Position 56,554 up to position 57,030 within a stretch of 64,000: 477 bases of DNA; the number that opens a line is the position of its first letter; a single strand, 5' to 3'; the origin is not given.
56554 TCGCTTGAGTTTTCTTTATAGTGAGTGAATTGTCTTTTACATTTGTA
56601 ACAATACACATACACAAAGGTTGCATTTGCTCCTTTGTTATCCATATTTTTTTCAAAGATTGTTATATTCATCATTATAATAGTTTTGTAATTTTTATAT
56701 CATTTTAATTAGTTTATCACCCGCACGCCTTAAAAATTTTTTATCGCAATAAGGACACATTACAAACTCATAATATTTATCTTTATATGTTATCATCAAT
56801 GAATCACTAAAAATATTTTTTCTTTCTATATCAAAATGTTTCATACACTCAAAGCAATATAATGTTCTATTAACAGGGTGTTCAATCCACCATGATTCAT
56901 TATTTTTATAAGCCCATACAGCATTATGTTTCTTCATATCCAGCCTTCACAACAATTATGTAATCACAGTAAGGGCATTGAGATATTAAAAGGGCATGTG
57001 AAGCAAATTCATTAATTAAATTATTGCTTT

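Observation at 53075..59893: Tandem cluster of at least 12 paralogous small Cys4 zinc-ribbon proteins on the minus strand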

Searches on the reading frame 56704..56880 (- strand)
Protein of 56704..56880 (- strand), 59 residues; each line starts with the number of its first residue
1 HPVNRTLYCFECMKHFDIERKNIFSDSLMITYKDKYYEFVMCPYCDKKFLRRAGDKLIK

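Call 22: find_homologous_proteins(query=A2, max_evalue=0.001)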
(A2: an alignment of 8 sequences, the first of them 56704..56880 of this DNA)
Query A2 (8 sequences) (59 aa, profile of the alignment): 8 proteins with E <= 0.001 among 41 candidates.
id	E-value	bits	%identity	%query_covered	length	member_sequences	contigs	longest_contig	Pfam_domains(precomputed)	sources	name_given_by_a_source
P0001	2.3e-16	77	30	51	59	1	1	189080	-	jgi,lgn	jgi:DNA-directed RNA polymerase subunit RPC12/RpoP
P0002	5.4e-16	76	100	100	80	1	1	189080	-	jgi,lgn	jgi:uncharacterized protein YbaR (Trm112 family)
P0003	2.5e-13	68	40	17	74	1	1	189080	-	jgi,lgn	jgi:hypothetical protein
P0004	8.5e-13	66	33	81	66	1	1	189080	-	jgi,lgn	jgi:hypothetical protein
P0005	3.2e-12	64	44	27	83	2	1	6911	-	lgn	-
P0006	6.8e-9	53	34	69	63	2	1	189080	-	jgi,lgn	jgi:NAD-dependent SIR2 family protein deacetylase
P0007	1.3e-6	46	63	14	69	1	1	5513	-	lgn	-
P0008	7.5e-5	40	53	25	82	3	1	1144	-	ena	-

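Call 25: find_encoding_contigs(protein=P0007, flank=10000)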
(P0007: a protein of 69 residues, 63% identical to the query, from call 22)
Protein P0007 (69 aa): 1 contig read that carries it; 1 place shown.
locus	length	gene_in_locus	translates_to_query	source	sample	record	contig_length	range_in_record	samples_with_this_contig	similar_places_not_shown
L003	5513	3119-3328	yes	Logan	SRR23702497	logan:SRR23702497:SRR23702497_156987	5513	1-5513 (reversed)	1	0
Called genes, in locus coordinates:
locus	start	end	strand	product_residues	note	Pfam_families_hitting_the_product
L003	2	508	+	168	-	?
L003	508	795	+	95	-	-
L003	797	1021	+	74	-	-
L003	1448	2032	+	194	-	PF13392:HNH_3 (faint)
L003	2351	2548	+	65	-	-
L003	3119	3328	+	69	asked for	-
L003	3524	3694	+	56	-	-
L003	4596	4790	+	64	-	-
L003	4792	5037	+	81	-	-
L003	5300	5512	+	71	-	?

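Call 26: find_encoding_contigs(protein=P0008, flank=10000)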
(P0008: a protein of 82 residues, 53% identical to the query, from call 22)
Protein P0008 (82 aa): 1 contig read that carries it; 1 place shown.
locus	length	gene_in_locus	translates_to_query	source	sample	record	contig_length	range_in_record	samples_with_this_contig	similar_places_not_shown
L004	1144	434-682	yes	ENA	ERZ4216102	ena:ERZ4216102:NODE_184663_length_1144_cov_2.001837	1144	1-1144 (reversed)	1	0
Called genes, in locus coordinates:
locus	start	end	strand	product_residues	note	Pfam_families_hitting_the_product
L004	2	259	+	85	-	?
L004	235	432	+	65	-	-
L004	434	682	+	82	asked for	-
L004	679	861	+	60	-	-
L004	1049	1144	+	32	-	?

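Call 28: search_protein_representatives(alignment_id=A2)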
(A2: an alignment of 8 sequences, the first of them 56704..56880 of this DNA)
Query: 8 sequences, 54 profile positions. Proteins with E-value up to 0.001 (for the whole library): 81; up to 1e-10: 12; up to 1e-30: 0. The best 81 are listed.
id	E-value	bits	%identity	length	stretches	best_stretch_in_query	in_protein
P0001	7.3e-17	77.3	-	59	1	1-53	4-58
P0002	1.7e-16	76.1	-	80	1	1-53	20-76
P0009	1.7e-14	69.7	-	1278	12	2-42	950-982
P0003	7.9e-14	67.6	-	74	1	2-54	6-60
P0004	2.7e-13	65.9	-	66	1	2-54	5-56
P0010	8.4e-13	64.3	-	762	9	2-43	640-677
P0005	1.0e-12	64.0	-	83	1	2-52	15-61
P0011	3.3e-12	62.4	-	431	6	5-47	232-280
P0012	4.3e-12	62.0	-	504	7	4-49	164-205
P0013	7.6e-12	61.2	-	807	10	4-42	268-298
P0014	3.3e-11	59.2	-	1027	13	4-24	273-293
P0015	8.7e-11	57.8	-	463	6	9-47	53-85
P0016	1.5e-10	57.1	-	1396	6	21-49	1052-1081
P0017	3.3e-10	56.0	-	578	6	6-48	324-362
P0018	2.0e-08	50.3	-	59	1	2-50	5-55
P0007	4.2e-07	46.1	-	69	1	6-50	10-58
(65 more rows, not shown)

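Call 32: find_homologous_proteins(query=A3, max_evalue=0.01)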
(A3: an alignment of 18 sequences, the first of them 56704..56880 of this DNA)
Query A3 (18 sequences) (59 aa, profile of the alignment): 14 proteins with E <= 0.01 among 102 candidates.
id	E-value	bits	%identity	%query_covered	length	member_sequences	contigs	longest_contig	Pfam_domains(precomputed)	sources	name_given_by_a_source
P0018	6.2e-12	63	29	76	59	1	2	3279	-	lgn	-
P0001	9.4e-12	62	30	51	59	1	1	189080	-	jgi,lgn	jgi:DNA-directed RNA polymerase subunit RPC12/RpoP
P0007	1.5e-10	59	63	14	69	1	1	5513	-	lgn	-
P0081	6.6e-10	57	29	71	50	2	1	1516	-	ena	-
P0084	9.6e-10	56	25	81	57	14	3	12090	-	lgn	-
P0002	2.2e-9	55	100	100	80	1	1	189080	-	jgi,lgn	jgi:uncharacterized protein YbaR (Trm112 family)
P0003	1.4e-8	52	40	17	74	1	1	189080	-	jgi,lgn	jgi:hypothetical protein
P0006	1.5e-7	49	34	69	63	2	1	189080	-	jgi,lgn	jgi:NAD-dependent SIR2 family protein deacetylase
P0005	3.3e-7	48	44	27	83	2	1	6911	-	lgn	-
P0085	5.6e-5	41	31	44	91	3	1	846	-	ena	-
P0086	1.2e-4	40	34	71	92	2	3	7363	-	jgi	jgi:endogenous inhibitor of DNA gyrase (YacG/DUF329 family)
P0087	1.4e-4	39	34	71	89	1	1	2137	-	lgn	-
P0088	2.7e-4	39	42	41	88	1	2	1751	-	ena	-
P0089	3.0e-4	38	42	41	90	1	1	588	-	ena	-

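Call 33: find_encoding_contigs(protein=P0084, flank=10000, max_places=3)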
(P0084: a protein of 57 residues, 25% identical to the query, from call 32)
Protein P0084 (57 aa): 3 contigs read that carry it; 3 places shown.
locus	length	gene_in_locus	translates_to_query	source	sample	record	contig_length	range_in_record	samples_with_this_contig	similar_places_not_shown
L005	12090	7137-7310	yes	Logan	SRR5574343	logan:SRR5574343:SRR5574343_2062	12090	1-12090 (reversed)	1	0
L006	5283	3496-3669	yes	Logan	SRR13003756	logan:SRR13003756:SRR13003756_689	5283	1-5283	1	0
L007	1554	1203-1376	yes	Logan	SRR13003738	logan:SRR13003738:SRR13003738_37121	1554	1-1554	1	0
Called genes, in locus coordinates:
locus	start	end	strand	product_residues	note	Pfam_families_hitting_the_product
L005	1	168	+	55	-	?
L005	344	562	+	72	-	-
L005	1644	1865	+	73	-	-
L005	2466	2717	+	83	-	-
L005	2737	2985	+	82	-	-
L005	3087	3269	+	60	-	-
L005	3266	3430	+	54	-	-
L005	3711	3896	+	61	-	-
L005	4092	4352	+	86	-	-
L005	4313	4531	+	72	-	-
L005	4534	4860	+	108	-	-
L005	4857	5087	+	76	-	-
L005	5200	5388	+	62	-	-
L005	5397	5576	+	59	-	-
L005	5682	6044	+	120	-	PF03013:Pyr_excise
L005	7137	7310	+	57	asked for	-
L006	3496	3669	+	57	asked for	-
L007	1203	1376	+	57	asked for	-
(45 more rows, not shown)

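Call 34: find_encoding_contigs(protein=P0018, flank=10000, max_places=3)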
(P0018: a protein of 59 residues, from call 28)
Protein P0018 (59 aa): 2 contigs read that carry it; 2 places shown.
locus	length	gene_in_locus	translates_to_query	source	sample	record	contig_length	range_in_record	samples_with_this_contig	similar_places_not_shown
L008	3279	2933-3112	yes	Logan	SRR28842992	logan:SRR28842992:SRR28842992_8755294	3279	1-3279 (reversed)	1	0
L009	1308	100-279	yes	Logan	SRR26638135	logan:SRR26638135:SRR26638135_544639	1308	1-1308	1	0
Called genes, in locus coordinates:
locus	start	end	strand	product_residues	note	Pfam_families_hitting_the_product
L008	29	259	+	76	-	-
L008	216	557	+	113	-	-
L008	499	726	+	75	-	-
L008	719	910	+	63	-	-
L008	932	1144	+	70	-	-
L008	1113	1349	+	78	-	-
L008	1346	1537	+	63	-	-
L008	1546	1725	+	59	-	-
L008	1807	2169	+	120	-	PF03013:Pyr_excise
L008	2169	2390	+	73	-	-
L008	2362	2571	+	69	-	-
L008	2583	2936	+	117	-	-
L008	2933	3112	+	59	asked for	-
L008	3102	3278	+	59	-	?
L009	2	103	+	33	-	?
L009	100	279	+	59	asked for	-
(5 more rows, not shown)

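Call 35: find_encoding_contigs(protein=P0086, flank=10000, max_places=3)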
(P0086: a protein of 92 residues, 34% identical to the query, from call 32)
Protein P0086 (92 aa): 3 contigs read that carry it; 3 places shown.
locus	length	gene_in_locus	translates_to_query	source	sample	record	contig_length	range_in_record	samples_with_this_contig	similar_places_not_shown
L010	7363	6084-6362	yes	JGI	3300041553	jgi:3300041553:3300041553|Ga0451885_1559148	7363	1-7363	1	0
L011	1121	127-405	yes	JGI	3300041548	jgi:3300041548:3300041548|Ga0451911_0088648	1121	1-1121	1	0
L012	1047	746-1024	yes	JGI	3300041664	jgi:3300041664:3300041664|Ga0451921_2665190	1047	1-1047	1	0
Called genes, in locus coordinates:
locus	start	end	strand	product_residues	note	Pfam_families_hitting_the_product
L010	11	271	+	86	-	-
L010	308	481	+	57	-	-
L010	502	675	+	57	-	-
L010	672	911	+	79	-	-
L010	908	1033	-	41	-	-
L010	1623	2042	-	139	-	-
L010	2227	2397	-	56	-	-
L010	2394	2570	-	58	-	-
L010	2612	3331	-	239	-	-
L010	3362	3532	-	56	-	-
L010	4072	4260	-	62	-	-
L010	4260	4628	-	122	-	-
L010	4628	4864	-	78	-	-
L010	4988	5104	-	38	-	-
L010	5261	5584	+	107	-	-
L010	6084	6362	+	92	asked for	-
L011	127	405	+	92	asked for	-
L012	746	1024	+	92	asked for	-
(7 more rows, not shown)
